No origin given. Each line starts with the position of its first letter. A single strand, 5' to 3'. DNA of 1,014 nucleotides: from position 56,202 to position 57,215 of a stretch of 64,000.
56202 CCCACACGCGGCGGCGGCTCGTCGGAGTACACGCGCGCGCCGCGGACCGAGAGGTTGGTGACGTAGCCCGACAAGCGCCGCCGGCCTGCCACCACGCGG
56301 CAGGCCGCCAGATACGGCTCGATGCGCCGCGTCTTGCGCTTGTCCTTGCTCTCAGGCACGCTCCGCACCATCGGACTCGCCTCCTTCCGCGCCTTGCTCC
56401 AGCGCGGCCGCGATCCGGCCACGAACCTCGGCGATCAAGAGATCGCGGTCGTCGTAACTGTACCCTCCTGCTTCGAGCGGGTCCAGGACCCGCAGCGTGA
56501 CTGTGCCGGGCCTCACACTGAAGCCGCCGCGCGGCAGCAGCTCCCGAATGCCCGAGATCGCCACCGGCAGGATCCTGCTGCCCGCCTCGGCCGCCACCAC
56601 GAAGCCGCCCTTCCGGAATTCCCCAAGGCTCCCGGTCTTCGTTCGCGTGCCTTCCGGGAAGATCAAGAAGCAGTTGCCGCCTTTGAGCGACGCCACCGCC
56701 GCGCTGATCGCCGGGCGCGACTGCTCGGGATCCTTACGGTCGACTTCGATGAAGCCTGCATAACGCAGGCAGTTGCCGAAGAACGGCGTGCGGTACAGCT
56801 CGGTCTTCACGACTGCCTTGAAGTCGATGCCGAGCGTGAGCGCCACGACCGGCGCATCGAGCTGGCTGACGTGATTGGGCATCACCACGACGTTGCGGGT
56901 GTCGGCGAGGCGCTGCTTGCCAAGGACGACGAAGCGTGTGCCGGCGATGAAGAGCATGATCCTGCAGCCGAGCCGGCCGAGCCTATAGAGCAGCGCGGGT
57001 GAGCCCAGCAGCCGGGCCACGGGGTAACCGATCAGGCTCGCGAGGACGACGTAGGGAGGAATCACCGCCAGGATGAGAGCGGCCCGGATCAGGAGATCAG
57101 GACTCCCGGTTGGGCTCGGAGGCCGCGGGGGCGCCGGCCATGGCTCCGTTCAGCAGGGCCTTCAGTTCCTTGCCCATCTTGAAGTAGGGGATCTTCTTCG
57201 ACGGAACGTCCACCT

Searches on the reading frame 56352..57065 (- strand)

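Call 13: search_protein_families(library=pfam, proteins=[window:56352-57065:-], max_evalue=0.0001)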
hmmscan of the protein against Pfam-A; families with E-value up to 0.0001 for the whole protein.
window:56352-57065:- (237 aa): 1 family
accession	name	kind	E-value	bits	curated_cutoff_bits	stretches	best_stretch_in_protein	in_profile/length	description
PF01553.26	Acyltransferase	-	7e-26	91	23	1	46-171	3-132/132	Acyltransferase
